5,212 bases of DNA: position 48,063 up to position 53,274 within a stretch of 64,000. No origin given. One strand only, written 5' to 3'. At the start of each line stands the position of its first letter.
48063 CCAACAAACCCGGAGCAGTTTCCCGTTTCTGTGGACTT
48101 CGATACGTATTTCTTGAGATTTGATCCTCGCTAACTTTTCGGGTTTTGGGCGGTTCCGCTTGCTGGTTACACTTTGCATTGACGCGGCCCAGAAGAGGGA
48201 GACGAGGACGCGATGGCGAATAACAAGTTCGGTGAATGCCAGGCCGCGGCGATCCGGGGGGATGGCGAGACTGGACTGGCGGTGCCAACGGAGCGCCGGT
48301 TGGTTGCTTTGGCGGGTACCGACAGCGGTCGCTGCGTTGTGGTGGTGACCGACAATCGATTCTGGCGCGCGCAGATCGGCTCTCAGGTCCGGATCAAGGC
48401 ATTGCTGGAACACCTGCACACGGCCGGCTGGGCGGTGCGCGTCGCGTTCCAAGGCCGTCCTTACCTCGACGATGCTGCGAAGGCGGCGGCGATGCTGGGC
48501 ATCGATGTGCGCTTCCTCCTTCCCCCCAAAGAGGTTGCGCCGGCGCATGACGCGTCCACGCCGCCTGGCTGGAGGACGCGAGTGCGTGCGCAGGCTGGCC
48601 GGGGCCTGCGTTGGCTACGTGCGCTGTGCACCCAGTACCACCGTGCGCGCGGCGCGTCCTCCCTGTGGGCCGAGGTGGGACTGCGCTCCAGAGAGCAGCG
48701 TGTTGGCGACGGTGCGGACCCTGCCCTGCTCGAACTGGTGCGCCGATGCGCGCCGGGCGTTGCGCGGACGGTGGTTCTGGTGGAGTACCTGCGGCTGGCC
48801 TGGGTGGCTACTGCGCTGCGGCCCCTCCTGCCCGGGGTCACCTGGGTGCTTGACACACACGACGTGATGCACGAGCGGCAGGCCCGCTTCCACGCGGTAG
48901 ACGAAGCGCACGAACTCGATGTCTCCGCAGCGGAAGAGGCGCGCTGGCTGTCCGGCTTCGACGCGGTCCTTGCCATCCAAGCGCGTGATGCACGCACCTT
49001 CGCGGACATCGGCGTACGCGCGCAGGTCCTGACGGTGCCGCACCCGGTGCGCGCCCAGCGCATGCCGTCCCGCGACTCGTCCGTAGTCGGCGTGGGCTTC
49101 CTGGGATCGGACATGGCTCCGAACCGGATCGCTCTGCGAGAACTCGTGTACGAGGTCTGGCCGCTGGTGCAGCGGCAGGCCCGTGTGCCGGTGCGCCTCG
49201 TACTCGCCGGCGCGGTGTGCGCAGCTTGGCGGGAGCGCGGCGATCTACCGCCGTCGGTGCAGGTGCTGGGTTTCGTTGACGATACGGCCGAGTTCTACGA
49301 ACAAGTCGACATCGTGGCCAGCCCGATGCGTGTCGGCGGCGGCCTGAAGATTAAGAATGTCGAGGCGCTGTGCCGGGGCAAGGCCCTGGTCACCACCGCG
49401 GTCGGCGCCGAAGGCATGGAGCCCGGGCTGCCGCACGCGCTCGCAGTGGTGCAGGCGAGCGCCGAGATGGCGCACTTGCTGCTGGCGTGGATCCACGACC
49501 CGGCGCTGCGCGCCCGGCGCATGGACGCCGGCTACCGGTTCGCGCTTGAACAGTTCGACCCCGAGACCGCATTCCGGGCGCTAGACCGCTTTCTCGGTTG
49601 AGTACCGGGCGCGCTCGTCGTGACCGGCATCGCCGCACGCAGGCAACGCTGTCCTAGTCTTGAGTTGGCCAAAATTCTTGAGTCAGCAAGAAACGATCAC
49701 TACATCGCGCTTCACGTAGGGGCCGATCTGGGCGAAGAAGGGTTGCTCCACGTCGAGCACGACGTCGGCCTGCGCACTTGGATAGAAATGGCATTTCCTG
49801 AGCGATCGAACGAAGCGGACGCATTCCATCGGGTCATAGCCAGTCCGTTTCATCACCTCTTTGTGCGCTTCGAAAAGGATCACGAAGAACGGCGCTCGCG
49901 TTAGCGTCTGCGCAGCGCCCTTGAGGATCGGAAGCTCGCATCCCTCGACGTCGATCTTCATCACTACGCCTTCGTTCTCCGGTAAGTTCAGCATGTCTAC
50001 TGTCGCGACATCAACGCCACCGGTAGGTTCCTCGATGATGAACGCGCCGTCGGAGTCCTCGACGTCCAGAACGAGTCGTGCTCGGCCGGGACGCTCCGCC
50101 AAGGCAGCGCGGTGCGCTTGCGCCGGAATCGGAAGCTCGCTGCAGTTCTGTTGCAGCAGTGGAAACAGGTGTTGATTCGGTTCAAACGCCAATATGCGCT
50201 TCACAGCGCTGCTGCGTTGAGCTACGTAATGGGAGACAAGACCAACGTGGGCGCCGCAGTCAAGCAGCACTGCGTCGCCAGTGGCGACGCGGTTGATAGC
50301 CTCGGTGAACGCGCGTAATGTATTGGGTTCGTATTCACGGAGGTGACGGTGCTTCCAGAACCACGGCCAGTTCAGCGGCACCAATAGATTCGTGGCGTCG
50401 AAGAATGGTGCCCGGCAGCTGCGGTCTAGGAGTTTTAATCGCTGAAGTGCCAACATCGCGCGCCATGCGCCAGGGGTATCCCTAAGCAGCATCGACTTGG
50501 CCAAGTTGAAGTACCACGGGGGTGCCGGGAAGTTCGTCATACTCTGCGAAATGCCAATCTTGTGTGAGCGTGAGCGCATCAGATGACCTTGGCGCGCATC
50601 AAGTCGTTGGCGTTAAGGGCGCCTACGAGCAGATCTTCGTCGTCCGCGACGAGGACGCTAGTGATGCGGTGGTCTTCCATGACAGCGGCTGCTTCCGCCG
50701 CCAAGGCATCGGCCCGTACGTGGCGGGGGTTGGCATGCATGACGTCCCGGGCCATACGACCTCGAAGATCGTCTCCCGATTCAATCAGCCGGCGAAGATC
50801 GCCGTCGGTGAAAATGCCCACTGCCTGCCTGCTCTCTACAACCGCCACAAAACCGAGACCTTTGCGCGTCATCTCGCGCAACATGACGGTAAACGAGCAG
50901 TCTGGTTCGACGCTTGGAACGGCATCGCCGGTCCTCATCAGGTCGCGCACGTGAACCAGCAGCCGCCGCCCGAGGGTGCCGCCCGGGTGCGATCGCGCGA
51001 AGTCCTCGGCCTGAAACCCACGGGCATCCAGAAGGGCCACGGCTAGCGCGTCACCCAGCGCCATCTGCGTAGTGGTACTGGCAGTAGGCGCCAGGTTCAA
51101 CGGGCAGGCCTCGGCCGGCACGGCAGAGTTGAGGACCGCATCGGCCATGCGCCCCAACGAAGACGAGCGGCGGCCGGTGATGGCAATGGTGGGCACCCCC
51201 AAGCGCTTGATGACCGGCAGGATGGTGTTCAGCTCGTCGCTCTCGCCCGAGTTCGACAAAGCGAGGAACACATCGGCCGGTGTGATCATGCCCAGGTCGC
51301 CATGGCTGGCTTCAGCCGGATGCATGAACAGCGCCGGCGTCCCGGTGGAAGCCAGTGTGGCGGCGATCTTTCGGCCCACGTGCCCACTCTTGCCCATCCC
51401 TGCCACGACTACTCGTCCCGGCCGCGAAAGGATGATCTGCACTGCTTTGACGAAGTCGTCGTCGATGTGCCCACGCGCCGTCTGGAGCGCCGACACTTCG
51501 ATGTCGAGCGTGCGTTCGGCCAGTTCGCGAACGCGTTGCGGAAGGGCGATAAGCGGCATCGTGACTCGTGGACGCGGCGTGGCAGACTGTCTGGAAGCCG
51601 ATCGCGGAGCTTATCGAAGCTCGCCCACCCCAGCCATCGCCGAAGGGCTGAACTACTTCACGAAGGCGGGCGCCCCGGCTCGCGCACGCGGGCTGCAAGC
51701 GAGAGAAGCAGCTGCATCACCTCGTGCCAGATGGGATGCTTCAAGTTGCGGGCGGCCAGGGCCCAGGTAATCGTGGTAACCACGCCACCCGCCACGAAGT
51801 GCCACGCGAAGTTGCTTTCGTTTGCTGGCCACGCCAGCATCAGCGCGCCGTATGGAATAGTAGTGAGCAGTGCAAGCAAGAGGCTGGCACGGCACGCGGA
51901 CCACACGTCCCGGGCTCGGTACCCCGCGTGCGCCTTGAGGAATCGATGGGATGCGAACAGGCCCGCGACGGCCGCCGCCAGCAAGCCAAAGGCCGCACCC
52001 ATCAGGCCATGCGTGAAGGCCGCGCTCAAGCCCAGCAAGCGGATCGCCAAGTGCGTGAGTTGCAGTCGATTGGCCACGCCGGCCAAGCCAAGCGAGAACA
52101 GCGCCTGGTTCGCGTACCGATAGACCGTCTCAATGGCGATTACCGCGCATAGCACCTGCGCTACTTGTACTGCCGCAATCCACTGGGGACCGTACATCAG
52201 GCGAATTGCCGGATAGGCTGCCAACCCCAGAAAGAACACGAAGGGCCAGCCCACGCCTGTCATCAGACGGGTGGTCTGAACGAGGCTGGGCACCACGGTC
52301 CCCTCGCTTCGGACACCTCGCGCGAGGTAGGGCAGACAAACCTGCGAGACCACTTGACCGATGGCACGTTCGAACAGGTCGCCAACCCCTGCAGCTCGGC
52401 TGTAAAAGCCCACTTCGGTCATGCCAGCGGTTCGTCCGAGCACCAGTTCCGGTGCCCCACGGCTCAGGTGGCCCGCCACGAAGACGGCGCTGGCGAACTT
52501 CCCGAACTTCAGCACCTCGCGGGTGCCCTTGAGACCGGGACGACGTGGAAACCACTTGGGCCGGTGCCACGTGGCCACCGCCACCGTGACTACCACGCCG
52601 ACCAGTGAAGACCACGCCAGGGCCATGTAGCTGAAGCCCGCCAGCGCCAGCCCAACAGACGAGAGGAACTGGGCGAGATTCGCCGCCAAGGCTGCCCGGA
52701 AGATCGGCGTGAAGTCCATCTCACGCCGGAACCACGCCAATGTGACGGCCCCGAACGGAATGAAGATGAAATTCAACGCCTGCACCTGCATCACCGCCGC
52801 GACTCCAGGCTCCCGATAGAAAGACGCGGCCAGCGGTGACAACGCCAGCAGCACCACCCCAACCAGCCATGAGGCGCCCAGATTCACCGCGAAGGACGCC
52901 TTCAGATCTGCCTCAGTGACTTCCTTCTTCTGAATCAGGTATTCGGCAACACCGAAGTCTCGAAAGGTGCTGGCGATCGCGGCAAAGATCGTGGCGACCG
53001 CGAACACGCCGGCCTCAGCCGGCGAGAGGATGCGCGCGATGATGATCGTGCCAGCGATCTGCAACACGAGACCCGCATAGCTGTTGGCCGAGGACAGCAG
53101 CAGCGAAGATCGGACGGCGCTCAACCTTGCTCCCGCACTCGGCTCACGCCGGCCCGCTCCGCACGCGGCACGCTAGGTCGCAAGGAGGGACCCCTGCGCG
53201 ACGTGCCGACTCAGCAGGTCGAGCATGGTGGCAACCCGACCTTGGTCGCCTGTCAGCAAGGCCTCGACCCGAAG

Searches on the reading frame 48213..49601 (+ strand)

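Call 11: search_protein_families(library=ncbifam, proteins=[window:48213-49601:+], max_evalue=0.00001)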
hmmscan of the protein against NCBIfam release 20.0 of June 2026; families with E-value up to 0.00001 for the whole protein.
window:48213-49601:+ (462 aa): 1 family
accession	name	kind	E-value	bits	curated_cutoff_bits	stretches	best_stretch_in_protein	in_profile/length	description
TIGR03087.1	stp1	hypoth_equivalog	1.5e-14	54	316.65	1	252-461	189-394/397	TIGR03087 family PEP-CTERM/XrtA system glycosyltransferase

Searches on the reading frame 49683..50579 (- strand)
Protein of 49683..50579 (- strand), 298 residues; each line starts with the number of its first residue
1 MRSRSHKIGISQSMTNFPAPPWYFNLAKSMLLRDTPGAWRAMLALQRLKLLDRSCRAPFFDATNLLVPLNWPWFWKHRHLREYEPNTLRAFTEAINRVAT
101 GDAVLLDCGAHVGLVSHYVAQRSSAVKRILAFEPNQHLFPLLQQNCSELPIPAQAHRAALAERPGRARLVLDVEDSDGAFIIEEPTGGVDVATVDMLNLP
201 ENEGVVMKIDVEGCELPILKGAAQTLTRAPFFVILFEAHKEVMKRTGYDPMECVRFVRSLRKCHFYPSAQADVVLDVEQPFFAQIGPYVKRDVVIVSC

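Call 27: search_protein_families(library=ncbifam, proteins=[window:49683-50579:-], max_evalue=0.0001)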
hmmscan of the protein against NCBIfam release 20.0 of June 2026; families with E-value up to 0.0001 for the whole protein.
window:49683-50579:- (298 aa): 1 family
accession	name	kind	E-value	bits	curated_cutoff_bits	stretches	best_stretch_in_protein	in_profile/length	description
TIGR01444.1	fkbM_fam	subfamily_domain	1e-21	77.9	37.7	1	104-232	1-138/143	FkbM family methyltransferase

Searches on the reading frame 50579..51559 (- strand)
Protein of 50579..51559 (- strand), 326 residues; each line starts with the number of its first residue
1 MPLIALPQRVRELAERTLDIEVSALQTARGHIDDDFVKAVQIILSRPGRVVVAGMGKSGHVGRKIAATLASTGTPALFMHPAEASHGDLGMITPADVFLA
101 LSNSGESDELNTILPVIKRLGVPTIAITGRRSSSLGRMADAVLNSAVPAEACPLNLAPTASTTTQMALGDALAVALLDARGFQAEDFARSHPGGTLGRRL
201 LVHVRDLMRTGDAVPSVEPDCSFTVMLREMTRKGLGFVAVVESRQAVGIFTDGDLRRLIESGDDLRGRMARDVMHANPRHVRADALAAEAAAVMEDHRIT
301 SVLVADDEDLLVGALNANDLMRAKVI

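Call 27: search_protein_families(library=ncbifam, proteins=[window:50579-51559:-], max_evalue=0.0001)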
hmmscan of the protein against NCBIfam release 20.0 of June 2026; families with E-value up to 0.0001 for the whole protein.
window:50579-51559:- (326 aa): 13 families
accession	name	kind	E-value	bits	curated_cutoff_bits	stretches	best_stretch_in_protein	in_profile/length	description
NF008141.0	PRK10892.1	equivalog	7.7e-113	377.1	505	1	14-326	16-328/328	arabinose-5-phosphate isomerase KdsD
TIGR00393.1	kpsF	subfamily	1.9e-105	352.2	203.7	1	48-316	1-268/268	KpsF/GutQ family sugar-phosphate isomerase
NF008581.0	PRK11543.1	equivalog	2.4e-100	335.7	481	1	12-325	7-320/321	arabinose-5-phosphate isomerase GutQ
NF008590.0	PRK11557.1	equivalog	3.7e-14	52.8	355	1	10-183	95-266/282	MurR/RpiR family transcriptional regulator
TIGR03127.2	RuMP_HxlB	equivalog_domain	6.8e-11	42.4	160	1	25-191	8-174/178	6-phospho-3-hexuloisomerase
NF008458.0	PRK11337.1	equivalog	2.2e-10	40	378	1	11-177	105-269/293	MurR/RpiR family transcriptional regulator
NF010701.0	PRK14101.1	equivalog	2.8e-10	39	920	1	12-146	433-566/638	bifunctional transcriptional regulator/glucokinase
NF040776.2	AlsR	equivalog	4.1e-09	35.8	400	1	10-178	92-258/279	transcriptional repressor AlsR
NF041755.1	RuMP_HxlAB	equivalog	5.1e-09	35.6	500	1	31-186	230-382/391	bifunctional 3-hexulose-6-phosphate synthase/6-phospho-3-hexuloisomerase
NF001484.0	PRK00331.1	subfamily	4.5e-07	28.6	381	1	39-185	278-421/601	isomerizing glutamine--fructose-6-phosphate transaminase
TIGR01302.1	IMP_dehydrog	equivalog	1.1e-06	27.8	481.5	1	216-324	92-200/450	IMP dehydrogenase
TIGR01135.1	glmS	equivalog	1.5e-05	23.7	418.05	1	49-185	293-426/607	glutamine--fructose-6-phosphate transaminase (isomerizing)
NF041552.1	TF_PrdR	equivalog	1.6e-05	23.5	795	1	202-322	6-123/577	sigma-54 dependent transcriptional regulator PrdR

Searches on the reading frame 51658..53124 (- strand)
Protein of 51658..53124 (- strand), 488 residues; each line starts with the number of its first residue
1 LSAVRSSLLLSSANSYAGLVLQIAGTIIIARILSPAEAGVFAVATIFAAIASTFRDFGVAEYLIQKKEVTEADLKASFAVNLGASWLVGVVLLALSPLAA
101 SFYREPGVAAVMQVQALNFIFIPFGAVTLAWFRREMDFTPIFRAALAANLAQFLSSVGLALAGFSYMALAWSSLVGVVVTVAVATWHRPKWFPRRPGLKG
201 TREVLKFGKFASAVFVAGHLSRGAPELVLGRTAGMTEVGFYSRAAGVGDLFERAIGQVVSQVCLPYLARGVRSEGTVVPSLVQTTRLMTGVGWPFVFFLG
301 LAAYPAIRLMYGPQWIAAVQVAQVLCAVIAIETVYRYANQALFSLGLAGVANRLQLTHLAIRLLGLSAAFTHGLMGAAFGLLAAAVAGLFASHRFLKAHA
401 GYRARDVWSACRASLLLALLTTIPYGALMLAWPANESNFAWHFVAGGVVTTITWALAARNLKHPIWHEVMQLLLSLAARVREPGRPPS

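Call 27: search_protein_families(library=ncbifam, proteins=[window:51658-53124:-], max_evalue=0.0001)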
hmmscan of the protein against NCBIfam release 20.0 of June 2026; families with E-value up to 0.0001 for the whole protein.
window:51658-53124:- (488 aa): 3 families
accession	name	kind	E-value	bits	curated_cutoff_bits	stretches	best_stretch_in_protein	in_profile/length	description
NF007773.0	PRK10459.1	equivalog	7e-44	150.6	273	1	14-468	17-478/492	MOP flippase family protein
NF058658.1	Oglyco_Wzx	exception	2.4e-36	125.8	720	1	13-473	19-475/478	O-glycosylation flippase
NF047674.1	TeichurnBiosyTuaB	equivalog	5.7e-32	111.4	580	1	19-425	23-432/469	teichuronic acid biosynthesis protein TuaB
